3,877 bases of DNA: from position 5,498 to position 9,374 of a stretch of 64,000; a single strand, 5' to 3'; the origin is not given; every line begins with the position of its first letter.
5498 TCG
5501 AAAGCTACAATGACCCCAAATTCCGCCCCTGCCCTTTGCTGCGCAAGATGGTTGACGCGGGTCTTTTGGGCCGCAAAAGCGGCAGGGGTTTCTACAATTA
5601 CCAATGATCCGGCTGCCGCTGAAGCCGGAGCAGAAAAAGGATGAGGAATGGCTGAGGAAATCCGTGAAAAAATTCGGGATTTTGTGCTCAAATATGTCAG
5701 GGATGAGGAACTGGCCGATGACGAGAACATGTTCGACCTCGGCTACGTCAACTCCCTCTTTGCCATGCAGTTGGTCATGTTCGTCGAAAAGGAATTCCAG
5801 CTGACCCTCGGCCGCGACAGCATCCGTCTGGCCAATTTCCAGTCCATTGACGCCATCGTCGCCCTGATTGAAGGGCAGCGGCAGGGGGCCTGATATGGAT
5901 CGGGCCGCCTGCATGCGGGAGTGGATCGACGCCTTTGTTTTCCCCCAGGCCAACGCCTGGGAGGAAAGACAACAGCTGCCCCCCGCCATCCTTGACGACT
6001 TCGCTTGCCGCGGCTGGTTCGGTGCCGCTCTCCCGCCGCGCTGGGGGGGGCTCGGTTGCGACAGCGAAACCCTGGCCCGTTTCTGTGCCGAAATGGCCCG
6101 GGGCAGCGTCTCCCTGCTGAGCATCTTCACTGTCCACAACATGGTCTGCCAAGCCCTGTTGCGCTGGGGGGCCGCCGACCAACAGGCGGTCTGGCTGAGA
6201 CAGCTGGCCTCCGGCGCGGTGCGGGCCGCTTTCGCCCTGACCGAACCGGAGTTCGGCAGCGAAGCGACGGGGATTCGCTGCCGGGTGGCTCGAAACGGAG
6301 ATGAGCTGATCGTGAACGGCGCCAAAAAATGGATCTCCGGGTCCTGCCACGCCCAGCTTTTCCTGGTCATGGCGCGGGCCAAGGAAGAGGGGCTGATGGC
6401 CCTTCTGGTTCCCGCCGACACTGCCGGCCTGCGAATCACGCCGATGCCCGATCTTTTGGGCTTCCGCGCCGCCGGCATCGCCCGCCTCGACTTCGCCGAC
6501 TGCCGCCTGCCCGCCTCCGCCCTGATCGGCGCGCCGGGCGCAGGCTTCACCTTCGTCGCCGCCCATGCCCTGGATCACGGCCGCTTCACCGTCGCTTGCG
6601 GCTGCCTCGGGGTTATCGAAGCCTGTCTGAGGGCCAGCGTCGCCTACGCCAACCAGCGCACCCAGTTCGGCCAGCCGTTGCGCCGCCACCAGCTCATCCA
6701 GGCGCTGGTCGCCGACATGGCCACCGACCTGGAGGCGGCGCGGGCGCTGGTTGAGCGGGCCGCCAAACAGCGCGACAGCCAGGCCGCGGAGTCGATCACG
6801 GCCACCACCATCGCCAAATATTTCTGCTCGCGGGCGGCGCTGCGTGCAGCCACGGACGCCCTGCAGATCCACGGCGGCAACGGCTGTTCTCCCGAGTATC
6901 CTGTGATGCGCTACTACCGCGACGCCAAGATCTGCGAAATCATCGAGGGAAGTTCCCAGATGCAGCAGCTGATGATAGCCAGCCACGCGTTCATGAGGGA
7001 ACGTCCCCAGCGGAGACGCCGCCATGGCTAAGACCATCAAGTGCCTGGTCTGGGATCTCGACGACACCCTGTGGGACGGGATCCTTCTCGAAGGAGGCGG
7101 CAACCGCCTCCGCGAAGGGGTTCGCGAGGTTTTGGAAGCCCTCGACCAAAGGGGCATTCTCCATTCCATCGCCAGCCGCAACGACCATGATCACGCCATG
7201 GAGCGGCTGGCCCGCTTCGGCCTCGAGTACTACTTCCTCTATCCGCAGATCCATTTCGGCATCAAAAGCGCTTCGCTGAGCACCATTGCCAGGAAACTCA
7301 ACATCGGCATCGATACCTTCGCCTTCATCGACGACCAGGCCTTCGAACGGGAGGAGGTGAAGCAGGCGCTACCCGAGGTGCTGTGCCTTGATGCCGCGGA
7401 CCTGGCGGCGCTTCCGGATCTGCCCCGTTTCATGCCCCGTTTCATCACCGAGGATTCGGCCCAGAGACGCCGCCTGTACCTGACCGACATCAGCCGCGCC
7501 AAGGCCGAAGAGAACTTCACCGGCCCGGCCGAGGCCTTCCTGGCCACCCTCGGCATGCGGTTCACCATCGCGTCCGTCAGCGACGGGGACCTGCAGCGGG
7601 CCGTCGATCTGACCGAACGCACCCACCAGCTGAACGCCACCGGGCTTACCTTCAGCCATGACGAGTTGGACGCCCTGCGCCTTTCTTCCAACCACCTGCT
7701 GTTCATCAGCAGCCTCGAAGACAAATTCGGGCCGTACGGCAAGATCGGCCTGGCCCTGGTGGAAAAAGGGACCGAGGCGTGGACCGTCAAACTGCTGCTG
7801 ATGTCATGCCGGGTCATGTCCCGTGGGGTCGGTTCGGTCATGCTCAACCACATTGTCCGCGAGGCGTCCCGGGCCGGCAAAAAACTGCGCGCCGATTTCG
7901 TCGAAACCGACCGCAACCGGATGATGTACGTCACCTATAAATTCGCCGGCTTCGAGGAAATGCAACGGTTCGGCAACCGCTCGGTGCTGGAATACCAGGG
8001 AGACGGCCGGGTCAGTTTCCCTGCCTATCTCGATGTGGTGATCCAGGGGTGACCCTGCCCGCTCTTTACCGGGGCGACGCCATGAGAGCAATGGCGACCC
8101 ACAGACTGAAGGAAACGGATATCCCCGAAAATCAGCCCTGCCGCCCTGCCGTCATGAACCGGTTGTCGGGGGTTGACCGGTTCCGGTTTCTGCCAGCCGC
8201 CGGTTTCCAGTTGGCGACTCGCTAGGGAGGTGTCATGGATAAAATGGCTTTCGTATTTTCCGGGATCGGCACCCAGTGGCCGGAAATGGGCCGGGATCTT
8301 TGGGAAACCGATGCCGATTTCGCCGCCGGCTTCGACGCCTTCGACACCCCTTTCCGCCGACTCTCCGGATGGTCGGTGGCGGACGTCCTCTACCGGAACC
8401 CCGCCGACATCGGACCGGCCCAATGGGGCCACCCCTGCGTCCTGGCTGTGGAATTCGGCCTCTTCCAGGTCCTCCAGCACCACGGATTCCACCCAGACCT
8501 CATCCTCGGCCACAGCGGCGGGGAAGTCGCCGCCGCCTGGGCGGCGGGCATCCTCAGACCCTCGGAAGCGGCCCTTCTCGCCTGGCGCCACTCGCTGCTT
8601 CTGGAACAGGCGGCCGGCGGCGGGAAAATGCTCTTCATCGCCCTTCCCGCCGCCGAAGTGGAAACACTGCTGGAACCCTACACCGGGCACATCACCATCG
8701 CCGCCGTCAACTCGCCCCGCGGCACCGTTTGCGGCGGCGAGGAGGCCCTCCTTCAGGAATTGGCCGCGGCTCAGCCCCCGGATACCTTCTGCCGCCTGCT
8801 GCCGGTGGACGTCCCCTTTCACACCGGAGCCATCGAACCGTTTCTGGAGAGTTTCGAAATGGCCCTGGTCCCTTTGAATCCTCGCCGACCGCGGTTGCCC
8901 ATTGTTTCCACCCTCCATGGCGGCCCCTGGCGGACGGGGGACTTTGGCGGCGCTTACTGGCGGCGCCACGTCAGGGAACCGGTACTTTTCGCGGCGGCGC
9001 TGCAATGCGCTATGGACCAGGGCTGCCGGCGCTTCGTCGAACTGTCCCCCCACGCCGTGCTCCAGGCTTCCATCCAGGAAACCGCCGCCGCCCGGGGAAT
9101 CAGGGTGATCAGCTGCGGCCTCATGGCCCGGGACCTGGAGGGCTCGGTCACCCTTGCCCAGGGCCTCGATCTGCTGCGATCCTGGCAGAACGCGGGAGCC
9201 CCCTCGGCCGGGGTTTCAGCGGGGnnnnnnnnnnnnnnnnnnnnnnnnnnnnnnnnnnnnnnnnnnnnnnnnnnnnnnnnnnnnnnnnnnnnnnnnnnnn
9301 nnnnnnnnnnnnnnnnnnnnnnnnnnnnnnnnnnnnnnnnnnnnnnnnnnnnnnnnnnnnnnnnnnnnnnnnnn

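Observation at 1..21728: Efflux-first 21.7-kb operon-like PKS cluster: RND pump, hydroxymalonyl-ACP cassette, two type I PKSs, ABC exporter, TEII and a diguanylate cyclase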

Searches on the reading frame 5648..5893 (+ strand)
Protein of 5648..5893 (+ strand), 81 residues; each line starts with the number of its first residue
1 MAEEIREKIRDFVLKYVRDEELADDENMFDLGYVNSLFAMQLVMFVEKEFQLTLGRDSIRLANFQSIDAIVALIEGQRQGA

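Call 3: search_protein_families(library=pfam, proteins=[window:5648-5893:+])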
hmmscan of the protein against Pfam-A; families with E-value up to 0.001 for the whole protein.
window:5648-5893:+ (81 aa): 1 family
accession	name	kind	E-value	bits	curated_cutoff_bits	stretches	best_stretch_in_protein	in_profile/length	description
PF00550.31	PP-binding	-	1.4e-06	28.9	20.8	1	17-74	13-67/67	Phosphopantetheine attachment site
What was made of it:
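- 5648..5893 (+): Free-standing ACP (FkbJ/ZmaD-like carrier of the glycerate-derived unit). PF00550, 28.9 bits (call 3).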

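Call 11: search_protein_families(library=ncbifam, proteins=[window:5648-5893:+])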
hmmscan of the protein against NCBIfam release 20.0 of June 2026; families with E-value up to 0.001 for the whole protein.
window:5648-5893:+ (81 aa): 4 families
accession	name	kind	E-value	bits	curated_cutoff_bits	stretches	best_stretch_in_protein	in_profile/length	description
NF005480.0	PRK07081.1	equivalog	4.1e-08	33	72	1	1-75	1-74/83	acyl carrier protein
NF052616.1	ACP_for_OlsHI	equivalog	2e-07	31.3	130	1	3-78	2-81/83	ornithine lipid biosynthesis acyl carrier protein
NF058660.1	cispen_ACP_AmcB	equivalog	2e-05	24.6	80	1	9-77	10-78/80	cispentacin biosynthesis acyl carrier protein AmcB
NF005798.0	PRK07639.1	equivalog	0.00053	20.4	100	1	22-77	26-81/91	petrobactin biosynthesis protein AsbD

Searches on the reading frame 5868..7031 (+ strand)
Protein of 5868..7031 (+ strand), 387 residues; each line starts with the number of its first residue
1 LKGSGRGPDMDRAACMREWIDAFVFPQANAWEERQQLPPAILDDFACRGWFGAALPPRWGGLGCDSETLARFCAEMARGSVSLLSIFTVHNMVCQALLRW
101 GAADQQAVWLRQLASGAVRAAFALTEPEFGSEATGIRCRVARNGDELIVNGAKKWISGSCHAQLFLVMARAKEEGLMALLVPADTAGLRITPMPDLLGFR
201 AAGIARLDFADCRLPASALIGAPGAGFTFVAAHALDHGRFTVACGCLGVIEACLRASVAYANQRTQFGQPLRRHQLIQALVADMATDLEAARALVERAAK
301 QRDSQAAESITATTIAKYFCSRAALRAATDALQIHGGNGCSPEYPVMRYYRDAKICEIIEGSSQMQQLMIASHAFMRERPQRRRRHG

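Call 3: search_protein_families(library=pfam, proteins=[window:5868-7031:+])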
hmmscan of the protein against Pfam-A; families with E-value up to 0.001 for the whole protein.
window:5868-7031:+ (387 aa): 4 families
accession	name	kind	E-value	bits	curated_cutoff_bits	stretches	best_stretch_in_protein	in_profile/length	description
PF00441.29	Acyl-CoA_dh_1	-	3.8e-45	154.1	22.4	1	225-373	2-148/150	Acyl-CoA dehydrogenase, C-terminal domain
PF02771.21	Acyl-CoA_dh_N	-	7.9e-22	78.2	22.9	1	16-116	11-112/113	Acyl-CoA dehydrogenase, N-terminal domain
PF02770.24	Acyl-CoA_dh_M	-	1.9e-19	70.1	33.3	1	121-212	1-97/97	Acyl-CoA dehydrogenase, middle domain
PF08028.16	Acyl-CoA_dh_2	-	1.1e-18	68.3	22.7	1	243-358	4-128/134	Acyl-CoA dehydrogenase, C-terminal domain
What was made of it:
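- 5895..7031 (+): FkbI/ZmaE-like acyl-CoA-dehydrogenase-family enzyme. Three ACAD Pfam domains (call 3).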

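Call 11: search_protein_families(library=ncbifam, proteins=[window:5895-7031:+])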
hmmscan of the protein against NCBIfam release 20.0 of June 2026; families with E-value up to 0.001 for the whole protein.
window:5895-7031:+ (378 aa): 23 families
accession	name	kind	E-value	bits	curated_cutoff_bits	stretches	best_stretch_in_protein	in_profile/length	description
NF042972.1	AcrlCoAredClosAcrC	equivalog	9.1e-79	264.8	640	1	7-364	16-375/378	acryloyl-CoA reductase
NF045552.1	GlutCoADH_Des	equivalog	9.1e-63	212.7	470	1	7-364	16-378/387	glutaryl-CoA dehydrogenase Acd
NF042439.1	SulpropCoADesulf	equivalog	9.3e-63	212.2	600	1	8-374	5-379/379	3-sulfinopropanoyl-CoA desulfinase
NF043006.1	CyhCrbnylCoADH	equivalog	1e-60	205.8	650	1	12-363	20-373/380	cyclohexane-1-carbonyl-CoA dehydrogenase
NF058590.1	AcCoDHFadEBacil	equivalog_domain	1.2e-56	192.5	600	1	6-364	31-409/586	acyl-CoA dehydrogenase FadE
NF045652.1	ProlPCPDhRedW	equivalog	2.7e-50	171.3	650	1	39-362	43-370/376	L-prolyl-[peptidyl-carrier protein] dehydrogenase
NF008997.0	PRK12341.1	equivalog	2e-48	165.4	537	1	20-363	30-373/382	acyl-CoA dehydrogenase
NF002885.1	PRK03354.1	equivalog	2e-46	158.8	540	1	29-365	39-373/378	crotonobetainyl-CoA dehydrogenase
NF052270.1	Staph_DH_FadE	equivalog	2.4e-44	151.7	600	1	64-362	92-390/400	acyl-CoA dehydrogenase FadE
NF053553.1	prodigi_MBC_PigA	equivalog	1.5e-43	149.4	500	1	36-364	45-378/381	prodigiosin MBC biosynthesis dehydrogenase PigA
TIGR03207.1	cyc_hxne_CoA_dh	equivalog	8.7e-43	146.5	575.35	1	9-364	14-370/372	cyclohexanecarboxyl-CoA dehydrogenase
NF049984.1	Rv1679_FadE16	equivalog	7.3e-29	101.1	600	1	22-350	19-350/371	Rv1679 family acyl-CoA dehydrogenase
TIGR04022.1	sulfur_SfnB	equivalog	3.4e-28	98.6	430.9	1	18-347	24-362/391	SfnB family sulfur acquisition oxidoreductase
TIGR03203.1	pimD_small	equivalog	9.8e-27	94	652.7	1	31-359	41-370/378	pimeloyl-CoA dehydrogenase small subunit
NF007000.1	PRK09463.1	subfamily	2.9e-26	92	600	1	22-361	68-431/726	acyl-CoA dehydrogenase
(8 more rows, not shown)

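Call 48: search_solved_structures(query=window:5895-7031:+, max_evalue=1e-20)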
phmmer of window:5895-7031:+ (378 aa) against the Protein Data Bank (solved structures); distinct sequences matched with E-value up to 1e-20: 79 (the best 60 are shown).
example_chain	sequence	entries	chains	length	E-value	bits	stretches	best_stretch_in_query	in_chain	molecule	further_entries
4n5f_A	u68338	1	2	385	4e-64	220.5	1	8-363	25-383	Putative acyl-CoA dehydrogenase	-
2dvl_A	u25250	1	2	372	7.5e-64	219.6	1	14-364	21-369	Acyl-CoA dehydrogenase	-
4m9a_A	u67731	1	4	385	8e-64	219.5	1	13-363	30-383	Acyl-CoA dehydrogenase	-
7y0a_A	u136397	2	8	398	9.1e-64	219.3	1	8-374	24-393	Short-chain specific acyl-CoA dehydrogenase, mitochondrial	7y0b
8sgs_A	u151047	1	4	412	5.4e-63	216.8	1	8-367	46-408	Short-chain specific acyl-CoA dehydrogenase, mitochondrial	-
2vig_A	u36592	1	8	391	1.7e-62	215.1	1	8-368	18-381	SHORT-CHAIN SPECIFIC ACYL-COA DEHYDROGENASE,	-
1jqi_A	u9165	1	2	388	5.1e-62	213.6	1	8-367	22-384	short chain acyl-CoA dehydrogenase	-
4u83_A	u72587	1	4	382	2.1e-61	211.6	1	8-362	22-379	Acyl-CoA dehydrogenase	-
1r2j_A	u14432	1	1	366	7.6e-60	206.4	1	15-366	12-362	protein FkbI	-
5ol2_C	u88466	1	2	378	2.7e-59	204.6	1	15-363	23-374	Acyl-CoA dehydrogenase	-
3pfd_A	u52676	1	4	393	6.2e-59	203.4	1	8-367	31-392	Acyl-CoA dehydrogenase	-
3nf4_A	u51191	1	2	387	2.4e-58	201.5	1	7-362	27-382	acyl-CoA dehydrogenase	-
5lnx_A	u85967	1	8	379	5.9e-57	196.9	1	7-364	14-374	Acyl-CoA dehydrogenase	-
4iv6_A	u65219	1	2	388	8.4e-57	196.4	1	8-365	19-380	Acyl-CoA dehydrogenase FadE3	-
4l1f_A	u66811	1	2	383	9.6e-56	192.9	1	9-370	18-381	Acyl-CoA dehydrogenase domain protein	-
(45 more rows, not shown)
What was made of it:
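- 5895..7031 (+): FkbI (PDB 1r2j) scores 206 bits, close to the top hit at 220 bits (call 48).
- On Hydroxymalonyl-ACP extender-unit cassette (FkbH/J/K/I; ZmaN/D/G/E): FkbI (1r2j) scores 206 bits (call 48).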

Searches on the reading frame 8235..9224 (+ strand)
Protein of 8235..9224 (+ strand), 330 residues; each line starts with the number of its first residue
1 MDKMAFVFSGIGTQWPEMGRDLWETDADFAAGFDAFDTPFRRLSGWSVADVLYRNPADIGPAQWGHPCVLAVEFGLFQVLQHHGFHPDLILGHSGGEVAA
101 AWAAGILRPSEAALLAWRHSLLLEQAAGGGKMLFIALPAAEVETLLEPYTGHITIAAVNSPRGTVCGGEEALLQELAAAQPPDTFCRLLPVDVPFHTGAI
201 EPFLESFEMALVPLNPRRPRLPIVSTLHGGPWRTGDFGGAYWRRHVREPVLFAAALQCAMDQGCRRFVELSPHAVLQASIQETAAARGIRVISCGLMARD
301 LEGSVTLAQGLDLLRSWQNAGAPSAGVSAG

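Call 26: search_solved_structures(query=window:8235-9224:+, max_evalue=0.00001, show_alignments=2)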
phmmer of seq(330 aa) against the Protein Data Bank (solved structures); distinct sequences matched with E-value up to 0.00001: 107 (the best 60 are shown).
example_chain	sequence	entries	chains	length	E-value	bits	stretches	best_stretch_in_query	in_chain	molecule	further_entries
7s6b_A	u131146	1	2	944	8.5e-46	160.2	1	4-306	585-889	Polyketide synthase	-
7s6c_A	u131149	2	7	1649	1.8e-45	159.2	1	4-306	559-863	6-deoxyerythronolide-B synthase EryA2, modules 3 and 4, Lsd14 Polyketide synthase fusion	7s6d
7agq_A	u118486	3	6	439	5.6e-44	154.2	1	6-300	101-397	Mycocerosic acid synthase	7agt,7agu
7agr_A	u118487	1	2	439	5.8e-44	154.2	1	6-300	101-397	Mycocerosic acid synthase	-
8czc_B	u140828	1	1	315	9e-44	153.6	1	3-284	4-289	Narbonolide/10-deoxymethynolide synthase PikA1, modules 1 and 2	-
6iyo_A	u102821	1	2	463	2.1e-43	152.3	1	3-284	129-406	Type I modular polyketide synthase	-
7agp_A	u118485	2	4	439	7e-43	150.6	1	6-300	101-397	Mycocerosic acid synthase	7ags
7uwr_A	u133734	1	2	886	1.4e-42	149.7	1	3-285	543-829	Narbonolide/10-deoxymethynolide synthase PikA1, modules 1 and 2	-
9d2y_A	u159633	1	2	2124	2.4e-41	145.6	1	6-300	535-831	Multifunctional mycocerosic acid synthase membrane-associated MAS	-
8ee0_A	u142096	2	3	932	2.4e-41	145.6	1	5-300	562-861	6-deoxyerythronolide B synthase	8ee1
9d2z_A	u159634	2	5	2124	2.4e-41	145.6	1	6-300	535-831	Mycocerosic acid synthase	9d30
5bp1_A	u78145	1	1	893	3.6e-41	145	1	5-299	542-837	Mycocerosic acid synthase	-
4rl1_A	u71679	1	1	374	7e-41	144.1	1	4-288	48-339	Type I polyketide synthase AVES 1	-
8jpu_A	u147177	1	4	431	4.9e-40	141.3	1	3-288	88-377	Tylactone synthase modules 4 & 5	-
8g4u_A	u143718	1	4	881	8.3e-40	140.5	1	4-286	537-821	EryAIII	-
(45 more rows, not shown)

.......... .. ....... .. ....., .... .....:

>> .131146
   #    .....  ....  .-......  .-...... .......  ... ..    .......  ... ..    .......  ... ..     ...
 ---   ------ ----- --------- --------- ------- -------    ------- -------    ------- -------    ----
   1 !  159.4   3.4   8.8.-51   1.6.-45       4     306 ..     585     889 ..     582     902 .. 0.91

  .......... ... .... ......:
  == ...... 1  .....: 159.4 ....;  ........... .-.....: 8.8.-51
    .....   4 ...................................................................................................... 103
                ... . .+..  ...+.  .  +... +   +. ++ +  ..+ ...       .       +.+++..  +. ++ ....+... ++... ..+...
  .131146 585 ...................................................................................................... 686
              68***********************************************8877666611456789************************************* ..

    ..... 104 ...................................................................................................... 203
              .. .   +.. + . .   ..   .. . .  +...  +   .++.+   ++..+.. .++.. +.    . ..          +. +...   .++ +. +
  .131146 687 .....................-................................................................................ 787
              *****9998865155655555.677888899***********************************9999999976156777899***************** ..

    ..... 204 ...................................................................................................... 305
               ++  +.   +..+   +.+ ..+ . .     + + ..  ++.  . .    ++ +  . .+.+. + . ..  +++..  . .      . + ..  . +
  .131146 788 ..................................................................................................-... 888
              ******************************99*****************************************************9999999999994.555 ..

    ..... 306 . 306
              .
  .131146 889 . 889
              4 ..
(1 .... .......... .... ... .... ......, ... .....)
